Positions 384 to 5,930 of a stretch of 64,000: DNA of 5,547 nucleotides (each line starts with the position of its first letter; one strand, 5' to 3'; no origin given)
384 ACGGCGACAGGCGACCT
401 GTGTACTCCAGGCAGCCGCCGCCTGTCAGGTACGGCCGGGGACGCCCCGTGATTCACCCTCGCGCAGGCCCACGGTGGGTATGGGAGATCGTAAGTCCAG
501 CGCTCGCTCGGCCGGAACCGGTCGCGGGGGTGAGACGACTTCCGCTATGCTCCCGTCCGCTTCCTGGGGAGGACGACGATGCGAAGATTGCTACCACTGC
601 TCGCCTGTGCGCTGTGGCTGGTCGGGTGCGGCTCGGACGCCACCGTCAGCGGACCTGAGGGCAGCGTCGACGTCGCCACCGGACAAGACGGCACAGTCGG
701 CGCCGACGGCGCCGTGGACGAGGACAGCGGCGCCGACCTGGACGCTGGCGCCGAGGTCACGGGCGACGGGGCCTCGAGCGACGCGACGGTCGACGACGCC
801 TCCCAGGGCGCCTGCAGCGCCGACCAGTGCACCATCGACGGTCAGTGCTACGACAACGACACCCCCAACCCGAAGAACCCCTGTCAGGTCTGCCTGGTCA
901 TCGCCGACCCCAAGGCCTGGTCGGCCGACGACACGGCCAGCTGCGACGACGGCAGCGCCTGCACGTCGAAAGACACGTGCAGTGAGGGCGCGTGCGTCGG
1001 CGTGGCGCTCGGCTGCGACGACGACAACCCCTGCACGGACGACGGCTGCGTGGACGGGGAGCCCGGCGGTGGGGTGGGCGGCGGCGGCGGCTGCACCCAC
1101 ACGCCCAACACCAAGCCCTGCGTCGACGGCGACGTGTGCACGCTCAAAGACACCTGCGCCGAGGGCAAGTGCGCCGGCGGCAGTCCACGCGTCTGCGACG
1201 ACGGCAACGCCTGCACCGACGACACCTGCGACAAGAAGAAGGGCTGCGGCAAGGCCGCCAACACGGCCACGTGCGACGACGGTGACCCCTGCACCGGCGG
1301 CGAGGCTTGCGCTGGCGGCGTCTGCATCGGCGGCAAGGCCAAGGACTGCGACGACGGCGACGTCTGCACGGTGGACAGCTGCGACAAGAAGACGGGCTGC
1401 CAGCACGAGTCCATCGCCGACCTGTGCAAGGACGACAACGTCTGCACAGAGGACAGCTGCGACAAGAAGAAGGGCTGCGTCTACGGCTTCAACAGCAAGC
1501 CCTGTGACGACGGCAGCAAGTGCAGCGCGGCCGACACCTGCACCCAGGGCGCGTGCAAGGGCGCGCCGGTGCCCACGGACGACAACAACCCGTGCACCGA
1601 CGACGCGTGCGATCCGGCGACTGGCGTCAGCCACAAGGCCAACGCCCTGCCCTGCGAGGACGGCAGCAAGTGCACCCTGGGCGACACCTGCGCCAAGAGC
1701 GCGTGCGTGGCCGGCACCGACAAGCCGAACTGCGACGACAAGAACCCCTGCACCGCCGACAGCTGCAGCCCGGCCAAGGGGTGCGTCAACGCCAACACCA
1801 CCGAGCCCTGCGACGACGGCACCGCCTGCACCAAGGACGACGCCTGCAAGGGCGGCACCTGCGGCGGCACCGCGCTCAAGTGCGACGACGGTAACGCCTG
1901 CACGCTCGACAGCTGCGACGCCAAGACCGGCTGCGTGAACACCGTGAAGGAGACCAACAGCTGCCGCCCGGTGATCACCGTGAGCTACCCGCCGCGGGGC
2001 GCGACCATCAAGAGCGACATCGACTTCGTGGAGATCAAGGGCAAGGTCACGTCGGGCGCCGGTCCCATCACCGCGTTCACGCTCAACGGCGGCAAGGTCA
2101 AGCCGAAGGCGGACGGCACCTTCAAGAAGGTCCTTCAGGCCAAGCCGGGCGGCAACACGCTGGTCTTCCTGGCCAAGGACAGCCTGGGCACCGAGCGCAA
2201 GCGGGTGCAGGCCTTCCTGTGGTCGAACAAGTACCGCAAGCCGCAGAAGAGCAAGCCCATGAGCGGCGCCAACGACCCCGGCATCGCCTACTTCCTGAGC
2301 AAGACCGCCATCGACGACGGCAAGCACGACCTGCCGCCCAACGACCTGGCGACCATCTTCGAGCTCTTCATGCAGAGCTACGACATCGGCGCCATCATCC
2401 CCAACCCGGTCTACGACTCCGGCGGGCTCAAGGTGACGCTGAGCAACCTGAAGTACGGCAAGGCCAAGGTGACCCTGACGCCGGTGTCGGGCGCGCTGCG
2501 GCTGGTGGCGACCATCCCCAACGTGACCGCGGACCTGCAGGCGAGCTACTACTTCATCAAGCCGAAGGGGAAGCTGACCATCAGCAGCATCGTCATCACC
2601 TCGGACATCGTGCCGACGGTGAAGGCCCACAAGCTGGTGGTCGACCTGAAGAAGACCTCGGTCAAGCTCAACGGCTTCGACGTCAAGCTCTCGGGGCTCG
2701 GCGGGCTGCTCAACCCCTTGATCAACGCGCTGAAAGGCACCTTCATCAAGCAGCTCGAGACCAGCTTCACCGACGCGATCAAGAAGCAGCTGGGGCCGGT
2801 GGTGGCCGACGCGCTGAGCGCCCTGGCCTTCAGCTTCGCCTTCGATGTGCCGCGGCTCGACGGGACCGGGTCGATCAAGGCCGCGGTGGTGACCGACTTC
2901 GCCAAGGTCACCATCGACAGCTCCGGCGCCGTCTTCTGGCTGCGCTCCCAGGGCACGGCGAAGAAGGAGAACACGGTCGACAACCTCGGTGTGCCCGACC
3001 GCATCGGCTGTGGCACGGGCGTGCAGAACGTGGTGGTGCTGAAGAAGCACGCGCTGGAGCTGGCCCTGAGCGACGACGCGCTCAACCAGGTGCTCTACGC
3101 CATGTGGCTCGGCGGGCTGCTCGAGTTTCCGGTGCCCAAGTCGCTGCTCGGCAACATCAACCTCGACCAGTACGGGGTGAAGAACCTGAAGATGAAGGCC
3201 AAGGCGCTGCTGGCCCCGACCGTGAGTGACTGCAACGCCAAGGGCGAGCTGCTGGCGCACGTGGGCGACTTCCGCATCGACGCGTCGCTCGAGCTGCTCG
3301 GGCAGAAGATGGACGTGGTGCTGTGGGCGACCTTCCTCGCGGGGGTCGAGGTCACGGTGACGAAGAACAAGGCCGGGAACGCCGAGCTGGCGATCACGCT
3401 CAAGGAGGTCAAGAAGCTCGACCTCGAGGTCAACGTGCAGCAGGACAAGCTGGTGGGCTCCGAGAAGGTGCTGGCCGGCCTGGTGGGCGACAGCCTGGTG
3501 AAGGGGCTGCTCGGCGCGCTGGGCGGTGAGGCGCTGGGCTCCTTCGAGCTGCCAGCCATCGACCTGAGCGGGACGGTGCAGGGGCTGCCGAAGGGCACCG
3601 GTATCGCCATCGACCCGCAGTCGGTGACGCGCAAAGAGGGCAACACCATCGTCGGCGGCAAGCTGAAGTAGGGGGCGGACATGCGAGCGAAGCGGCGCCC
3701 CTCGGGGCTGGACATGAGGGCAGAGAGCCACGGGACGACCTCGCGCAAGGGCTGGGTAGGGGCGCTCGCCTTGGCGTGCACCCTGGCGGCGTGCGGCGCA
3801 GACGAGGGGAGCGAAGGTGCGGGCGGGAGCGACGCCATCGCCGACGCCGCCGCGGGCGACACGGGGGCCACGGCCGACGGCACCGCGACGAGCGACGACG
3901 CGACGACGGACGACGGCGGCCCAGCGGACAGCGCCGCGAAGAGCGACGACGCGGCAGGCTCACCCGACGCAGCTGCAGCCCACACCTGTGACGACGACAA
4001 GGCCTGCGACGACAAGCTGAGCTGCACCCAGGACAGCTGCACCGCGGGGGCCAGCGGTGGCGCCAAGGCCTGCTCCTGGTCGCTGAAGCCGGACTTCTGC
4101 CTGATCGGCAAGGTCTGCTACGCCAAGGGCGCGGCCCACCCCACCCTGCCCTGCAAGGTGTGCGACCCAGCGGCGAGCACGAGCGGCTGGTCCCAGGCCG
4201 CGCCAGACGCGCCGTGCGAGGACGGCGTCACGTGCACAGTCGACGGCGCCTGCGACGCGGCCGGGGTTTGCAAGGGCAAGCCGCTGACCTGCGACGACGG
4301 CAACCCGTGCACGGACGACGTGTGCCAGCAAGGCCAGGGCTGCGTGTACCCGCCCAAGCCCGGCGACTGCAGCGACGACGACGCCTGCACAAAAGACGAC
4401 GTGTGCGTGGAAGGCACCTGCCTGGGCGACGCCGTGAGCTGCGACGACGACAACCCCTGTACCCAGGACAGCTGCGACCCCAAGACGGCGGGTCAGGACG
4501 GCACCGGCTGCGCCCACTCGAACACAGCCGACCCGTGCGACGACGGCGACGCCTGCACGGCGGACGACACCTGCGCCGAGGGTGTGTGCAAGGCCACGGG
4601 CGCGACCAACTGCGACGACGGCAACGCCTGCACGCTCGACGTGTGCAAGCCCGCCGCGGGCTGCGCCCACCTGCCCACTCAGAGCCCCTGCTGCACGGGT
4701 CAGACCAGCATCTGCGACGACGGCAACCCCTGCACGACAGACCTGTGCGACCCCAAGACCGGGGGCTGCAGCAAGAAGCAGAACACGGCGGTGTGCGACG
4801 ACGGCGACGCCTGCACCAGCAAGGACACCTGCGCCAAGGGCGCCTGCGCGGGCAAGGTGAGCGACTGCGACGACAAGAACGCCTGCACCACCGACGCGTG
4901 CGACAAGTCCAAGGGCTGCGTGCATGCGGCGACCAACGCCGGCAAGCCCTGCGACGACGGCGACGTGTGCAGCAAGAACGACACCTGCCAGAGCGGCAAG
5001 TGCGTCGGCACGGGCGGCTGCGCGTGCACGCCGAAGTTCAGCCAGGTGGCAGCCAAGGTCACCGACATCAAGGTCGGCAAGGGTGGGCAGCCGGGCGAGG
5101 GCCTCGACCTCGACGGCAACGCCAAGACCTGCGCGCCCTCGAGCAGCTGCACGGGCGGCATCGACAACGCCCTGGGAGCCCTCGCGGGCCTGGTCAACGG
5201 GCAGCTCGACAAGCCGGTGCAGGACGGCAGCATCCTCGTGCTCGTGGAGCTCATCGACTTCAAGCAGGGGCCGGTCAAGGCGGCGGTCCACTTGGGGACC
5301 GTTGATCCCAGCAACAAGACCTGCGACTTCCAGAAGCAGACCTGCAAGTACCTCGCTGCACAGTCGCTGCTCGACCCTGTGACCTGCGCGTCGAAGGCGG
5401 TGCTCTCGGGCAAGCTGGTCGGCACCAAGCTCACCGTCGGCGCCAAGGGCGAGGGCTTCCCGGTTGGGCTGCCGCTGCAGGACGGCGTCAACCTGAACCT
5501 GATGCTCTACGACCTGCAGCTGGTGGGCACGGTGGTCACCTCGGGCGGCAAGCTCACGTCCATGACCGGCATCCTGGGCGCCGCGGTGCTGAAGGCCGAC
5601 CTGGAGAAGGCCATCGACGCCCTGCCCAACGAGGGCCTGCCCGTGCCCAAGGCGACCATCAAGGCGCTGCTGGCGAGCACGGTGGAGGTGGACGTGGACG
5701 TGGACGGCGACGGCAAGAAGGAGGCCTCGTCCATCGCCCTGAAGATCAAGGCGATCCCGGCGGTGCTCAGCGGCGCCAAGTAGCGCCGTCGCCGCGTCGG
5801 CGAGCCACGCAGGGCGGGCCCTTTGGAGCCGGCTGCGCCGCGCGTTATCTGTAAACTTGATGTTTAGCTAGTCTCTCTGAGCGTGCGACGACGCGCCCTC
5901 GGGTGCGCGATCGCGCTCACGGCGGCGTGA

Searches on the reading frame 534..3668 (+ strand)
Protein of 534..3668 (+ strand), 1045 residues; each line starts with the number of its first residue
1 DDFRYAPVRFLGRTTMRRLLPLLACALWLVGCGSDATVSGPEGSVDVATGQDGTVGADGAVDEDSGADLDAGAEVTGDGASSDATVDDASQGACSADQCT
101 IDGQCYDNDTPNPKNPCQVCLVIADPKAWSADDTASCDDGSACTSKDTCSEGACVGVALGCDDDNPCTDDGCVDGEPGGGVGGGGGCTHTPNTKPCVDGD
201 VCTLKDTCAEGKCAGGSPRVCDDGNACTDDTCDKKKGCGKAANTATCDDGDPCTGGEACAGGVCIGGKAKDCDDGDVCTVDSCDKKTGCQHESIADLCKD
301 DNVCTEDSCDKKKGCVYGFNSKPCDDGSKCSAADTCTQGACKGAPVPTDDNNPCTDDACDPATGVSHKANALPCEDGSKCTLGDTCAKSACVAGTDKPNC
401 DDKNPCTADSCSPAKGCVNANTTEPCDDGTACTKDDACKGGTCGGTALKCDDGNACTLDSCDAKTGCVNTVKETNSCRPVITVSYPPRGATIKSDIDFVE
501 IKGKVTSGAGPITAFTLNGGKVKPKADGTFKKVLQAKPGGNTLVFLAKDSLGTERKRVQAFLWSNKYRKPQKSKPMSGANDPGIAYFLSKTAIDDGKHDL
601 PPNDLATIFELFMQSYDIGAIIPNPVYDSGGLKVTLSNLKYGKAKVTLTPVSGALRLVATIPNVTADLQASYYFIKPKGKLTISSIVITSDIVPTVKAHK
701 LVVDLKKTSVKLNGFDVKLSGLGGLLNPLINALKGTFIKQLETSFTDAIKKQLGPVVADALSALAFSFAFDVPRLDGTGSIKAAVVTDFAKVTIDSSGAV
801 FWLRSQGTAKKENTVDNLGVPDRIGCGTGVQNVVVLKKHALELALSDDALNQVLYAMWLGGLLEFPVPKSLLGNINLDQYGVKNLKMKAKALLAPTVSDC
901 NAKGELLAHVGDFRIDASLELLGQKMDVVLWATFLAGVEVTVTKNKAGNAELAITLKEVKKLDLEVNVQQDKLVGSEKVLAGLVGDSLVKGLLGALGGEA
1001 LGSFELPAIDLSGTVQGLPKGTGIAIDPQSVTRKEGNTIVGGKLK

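Call 40: search_protein_families(library=pfam, proteins=[window:534-3668:+], max_evalue=0.0001)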
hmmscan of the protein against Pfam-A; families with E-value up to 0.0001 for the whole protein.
window:534-3668:+ (1045 aa): 1 family
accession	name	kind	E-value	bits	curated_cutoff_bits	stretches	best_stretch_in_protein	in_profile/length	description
PF00526.23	Dicty_CTDC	-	1e-29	102.4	27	5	449-470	1-22/24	Dictyostelium (slime mold) repeat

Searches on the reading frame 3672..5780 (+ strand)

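Call 40: search_protein_families(library=pfam, proteins=[window:3672-5780:+], max_evalue=0.0001)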
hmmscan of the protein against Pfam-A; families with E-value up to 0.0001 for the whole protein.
window:3672-5780:+ (703 aa): 1 family
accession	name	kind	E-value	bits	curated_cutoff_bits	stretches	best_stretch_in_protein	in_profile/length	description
PF00526.23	Dicty_CTDC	-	3.2e-20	72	27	4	398-418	1-21/24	Dictyostelium (slime mold) repeat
